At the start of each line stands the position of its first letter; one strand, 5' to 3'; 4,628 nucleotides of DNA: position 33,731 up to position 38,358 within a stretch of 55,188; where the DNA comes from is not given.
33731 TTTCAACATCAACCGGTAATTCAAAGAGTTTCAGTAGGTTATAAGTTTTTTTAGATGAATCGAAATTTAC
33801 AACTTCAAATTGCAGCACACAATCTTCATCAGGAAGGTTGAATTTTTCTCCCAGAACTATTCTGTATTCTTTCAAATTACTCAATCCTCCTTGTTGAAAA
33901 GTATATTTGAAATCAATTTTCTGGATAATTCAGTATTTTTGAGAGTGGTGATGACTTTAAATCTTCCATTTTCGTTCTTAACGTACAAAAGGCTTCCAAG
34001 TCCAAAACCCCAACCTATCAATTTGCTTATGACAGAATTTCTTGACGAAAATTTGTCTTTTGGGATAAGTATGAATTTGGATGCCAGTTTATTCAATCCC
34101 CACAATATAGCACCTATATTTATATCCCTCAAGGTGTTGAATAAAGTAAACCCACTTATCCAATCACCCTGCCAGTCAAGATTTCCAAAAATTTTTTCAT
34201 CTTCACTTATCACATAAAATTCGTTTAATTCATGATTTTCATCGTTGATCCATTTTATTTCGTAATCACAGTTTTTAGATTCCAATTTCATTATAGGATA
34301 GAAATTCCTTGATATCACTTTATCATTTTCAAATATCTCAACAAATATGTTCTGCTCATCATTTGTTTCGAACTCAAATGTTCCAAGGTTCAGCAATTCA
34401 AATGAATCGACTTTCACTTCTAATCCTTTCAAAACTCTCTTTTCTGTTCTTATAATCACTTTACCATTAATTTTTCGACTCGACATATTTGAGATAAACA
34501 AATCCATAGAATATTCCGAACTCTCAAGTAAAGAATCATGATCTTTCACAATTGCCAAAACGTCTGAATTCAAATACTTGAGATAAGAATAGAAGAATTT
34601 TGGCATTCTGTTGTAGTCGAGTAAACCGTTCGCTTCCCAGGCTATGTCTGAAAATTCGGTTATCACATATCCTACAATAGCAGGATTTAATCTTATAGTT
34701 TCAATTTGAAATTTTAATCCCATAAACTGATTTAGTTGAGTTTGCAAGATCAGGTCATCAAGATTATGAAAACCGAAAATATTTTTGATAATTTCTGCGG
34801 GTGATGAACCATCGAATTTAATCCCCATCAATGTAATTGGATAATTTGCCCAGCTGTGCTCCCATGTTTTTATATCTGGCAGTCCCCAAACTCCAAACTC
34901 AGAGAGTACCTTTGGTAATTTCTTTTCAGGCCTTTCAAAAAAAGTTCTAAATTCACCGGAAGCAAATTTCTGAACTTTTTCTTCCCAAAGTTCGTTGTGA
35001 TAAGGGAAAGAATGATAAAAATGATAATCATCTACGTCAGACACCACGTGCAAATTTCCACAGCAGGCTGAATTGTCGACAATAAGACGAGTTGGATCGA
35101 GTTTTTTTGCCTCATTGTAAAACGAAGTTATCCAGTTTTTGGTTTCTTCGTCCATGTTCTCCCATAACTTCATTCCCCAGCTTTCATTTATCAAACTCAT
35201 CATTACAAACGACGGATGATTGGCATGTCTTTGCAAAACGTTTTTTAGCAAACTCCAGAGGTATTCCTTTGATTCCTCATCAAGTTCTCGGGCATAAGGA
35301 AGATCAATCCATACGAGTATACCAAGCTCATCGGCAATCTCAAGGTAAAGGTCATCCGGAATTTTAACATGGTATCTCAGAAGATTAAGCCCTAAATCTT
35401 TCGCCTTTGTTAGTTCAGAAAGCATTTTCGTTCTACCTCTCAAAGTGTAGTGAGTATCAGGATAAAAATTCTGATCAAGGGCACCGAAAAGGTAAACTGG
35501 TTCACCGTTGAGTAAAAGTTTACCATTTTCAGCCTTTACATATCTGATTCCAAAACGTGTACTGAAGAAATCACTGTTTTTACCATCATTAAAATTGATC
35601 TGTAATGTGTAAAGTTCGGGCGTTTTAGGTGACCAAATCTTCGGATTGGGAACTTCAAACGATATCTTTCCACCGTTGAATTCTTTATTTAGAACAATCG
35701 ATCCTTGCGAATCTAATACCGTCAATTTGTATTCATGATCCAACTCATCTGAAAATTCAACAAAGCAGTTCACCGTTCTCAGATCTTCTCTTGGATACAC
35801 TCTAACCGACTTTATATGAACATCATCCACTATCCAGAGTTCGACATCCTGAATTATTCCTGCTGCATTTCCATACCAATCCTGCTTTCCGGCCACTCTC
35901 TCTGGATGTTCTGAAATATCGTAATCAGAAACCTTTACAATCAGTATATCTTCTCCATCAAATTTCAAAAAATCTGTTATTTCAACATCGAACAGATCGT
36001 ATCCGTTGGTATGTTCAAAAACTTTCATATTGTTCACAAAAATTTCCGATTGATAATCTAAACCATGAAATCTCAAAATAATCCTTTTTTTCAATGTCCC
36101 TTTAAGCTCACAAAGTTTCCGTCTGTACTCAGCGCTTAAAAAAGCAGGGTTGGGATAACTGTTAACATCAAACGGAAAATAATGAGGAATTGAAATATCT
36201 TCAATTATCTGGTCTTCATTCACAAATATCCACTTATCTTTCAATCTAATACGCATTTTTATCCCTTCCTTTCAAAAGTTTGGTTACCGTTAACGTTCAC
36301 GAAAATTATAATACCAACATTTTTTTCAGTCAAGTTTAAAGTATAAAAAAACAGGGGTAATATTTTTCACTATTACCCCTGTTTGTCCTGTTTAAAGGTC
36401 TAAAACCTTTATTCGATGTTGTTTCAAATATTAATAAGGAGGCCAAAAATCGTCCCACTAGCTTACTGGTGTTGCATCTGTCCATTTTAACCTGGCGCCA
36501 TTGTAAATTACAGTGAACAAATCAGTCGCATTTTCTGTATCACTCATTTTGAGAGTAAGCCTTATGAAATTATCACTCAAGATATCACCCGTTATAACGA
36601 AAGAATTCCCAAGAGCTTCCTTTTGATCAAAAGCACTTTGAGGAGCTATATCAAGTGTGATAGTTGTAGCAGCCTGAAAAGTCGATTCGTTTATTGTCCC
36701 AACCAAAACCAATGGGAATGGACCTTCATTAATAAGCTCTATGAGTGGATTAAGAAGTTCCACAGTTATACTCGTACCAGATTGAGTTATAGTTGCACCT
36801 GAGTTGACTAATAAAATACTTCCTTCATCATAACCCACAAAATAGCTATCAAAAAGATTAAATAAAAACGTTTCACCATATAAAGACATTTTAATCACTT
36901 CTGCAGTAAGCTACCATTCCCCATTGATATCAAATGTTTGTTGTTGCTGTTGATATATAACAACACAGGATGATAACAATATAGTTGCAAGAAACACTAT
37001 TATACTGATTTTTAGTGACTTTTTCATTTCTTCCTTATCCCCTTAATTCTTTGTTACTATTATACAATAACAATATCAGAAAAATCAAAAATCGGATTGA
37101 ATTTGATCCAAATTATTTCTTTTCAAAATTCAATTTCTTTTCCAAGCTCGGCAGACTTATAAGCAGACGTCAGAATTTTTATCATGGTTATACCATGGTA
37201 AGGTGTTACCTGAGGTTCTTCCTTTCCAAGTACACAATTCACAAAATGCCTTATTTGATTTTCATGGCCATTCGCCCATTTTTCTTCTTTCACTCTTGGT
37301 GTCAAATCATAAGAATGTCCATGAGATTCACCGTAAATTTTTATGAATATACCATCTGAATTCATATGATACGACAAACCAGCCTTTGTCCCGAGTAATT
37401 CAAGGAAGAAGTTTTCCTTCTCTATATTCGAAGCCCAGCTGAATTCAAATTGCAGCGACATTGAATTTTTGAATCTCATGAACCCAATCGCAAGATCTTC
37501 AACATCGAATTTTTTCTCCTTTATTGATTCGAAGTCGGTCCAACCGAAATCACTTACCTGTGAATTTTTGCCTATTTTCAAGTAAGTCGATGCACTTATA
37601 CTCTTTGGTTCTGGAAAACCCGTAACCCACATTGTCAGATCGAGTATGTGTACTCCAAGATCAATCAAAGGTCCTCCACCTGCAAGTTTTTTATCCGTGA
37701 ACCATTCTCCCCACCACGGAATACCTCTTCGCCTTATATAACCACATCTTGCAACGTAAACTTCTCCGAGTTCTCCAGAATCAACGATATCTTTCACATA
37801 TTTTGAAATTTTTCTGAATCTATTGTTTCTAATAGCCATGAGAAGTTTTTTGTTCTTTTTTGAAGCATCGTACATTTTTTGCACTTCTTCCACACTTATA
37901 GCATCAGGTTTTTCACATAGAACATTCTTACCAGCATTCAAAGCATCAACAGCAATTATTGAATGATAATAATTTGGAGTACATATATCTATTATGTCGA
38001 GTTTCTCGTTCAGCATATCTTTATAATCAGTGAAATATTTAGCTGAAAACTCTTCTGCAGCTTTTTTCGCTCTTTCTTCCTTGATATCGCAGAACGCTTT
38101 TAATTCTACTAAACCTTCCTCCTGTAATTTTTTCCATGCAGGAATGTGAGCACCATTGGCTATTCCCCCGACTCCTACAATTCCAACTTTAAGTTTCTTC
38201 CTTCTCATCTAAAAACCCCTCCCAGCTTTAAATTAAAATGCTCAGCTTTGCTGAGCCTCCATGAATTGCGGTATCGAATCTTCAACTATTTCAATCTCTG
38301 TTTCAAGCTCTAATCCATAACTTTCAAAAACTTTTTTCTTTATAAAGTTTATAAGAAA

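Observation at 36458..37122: Lipoprotein gene split by an in-frame TAG between the signal peptide and the mature domain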

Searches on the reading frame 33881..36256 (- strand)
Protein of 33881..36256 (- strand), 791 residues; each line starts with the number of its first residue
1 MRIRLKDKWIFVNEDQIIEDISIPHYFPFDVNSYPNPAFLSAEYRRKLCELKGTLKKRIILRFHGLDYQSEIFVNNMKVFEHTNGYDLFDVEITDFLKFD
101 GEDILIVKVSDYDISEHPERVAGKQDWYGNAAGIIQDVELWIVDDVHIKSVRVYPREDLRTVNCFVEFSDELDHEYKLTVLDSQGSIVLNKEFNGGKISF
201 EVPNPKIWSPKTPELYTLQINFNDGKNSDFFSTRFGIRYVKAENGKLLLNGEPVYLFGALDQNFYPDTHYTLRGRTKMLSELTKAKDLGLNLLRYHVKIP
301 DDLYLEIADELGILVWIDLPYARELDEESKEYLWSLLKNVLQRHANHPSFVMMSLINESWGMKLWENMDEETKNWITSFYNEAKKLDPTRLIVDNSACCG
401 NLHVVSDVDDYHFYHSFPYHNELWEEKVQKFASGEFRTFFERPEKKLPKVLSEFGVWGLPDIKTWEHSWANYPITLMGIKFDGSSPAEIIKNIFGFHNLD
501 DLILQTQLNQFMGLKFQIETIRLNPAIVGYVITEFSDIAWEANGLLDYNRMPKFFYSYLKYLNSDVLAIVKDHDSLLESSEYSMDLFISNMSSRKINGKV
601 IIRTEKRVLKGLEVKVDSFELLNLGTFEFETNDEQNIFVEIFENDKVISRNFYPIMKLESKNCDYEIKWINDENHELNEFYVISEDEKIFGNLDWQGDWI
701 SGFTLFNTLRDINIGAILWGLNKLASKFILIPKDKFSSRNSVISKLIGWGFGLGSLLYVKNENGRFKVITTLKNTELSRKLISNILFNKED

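Call 6: search_protein_families(library=pfam, proteins=[window:33881-36256:-], max_evalue=1)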
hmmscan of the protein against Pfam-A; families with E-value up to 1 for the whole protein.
window:33881-36256:- (791 aa): 4 families
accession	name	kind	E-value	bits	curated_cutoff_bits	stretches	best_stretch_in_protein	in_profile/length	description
PF00703.27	Glyco_hydro_2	-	1.2e-11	45.7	23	1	146-238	1-109/109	Glycosyl hydrolases family 2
PF02837.24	Glyco_hydro_2_N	-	2.7e-09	37.6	28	1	41-141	66-166/169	Glycosyl hydrolases family 2, sugar binding domain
PF02836.23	Glyco_hydro_2_C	-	3.4e-09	36.7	21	1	326-432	103-198/302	Glycosyl hydrolases family 2, TIM barrel domain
PF22666.2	Glyco_hydro_2_N2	-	3.5e-06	27.6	27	1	43-112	51-121/167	Glycosyl hydrolase 2 galactose-binding domain-like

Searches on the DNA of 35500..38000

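Call 45: search_rna_families(source=window, start=35500, end=38000, threshold=evalue, max_evalue=1)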
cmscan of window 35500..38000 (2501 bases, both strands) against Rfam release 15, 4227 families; matches with E-value up to 1: 0.
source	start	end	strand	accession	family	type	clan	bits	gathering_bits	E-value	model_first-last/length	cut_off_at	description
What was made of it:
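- On Programmed read-through / recoding site: There is no Rfam match (call 45).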

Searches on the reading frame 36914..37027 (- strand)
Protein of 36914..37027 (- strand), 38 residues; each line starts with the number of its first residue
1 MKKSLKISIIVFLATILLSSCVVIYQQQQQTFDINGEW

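Call 32: find_encoding_contigs(protein=window:36914-37027:-, flank=3000)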
Protein window:36914-37027:- (38 aa): 1 contig read that carries it; 1 place shown.
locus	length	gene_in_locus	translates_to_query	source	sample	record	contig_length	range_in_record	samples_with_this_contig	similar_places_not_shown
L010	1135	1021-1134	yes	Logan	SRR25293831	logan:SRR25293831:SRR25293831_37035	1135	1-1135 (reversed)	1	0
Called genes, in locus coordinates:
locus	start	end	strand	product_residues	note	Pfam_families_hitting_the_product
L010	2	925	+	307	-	?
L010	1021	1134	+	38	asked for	?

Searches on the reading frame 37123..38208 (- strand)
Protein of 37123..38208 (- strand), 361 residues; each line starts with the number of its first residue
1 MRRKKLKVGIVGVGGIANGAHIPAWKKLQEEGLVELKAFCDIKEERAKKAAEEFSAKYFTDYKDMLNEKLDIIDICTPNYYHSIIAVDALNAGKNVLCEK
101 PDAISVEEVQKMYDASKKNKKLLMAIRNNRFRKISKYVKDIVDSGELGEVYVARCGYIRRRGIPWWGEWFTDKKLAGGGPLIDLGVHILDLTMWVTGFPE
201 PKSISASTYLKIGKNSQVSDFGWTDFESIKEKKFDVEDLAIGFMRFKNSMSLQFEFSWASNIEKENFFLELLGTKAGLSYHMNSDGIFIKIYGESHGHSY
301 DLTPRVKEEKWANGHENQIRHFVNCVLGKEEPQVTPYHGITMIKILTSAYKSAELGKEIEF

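Call 6: search_protein_families(library=pfam, proteins=[window:37123-38208:-], max_evalue=1)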
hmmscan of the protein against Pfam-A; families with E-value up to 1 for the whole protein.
window:37123-38208:- (361 aa): 8 families
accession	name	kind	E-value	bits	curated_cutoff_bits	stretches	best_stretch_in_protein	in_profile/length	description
PF01408.29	GFO_IDH_MocA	-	2.4e-28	99.7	24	1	6-124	1-117/120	Oxidoreductase family, NAD-binding Rossmann fold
PF22725.1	GFO_IDH_MocA_C3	-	8.9e-23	81.1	27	1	137-278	3-123/124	GFO/IDH/MocA C-terminal domain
PF02894.22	GFO_IDH_MocA_C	-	3.7e-22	79.6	22.9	1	139-360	1-217/218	Oxidoreductase family, C-terminal alpha/beta domain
PF03447.22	NAD_binding_3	-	0.00024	22.2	24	1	12-121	1-111/116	Homoserine dehydrogenase, NAD binding domain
PF05916.17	Sld5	-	0.022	15.4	22.3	1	114-144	40-69/102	GINS complex protein helical bundle domain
PF22685.1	Gal80p_C-like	-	0.088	13.4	29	1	137-277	5-147/152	Gal80p, C-terminal domain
PF08635.15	ox_reductase_C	-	0.12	12.5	22.5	1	130-218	1-86/142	Putative oxidoreductase C terminal domain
PF03807.23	F420_oxidored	-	0.22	12.6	21.6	1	7-83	1-73/94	NADP oxidoreductase coenzyme F420-dependent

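Call 14: find_related_loci(query=window:37126-38208:-, collection=genome_contigs, flank=6000)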
Query window:37126-38208:- (361 aa) in genome_contigs; peptide patterns used: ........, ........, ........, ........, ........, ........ (x = any residue, [..] = any of these).
100 stretches matched a pattern; 3 encode a relative of the query (tblastn E <= 1e-3); 3 distinct loci.
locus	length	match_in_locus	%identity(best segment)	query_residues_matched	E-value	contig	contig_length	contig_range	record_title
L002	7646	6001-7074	91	4-361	0e+0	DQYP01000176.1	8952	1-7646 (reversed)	MAG TPA_asm: Thermotogaceae bacterium isolate HyVt-16 Ga0136651_10003219, whole genome shotgun sequence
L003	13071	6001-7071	49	3-361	3e-107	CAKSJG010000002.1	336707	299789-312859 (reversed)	MAG: uncultured Clostridia bacterium isolate REFINED_METABAT215_TOP10_CONTIGS_1500_ASSEMBLY_K77_MERGED__Hadza_MoBio_hadz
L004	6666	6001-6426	29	6-150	2e-16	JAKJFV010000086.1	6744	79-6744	MAG: Spirochaetes bacterium isolate UR.bin61 NODE_86_length_6744_cov_2.167542, whole genome shotgun sequence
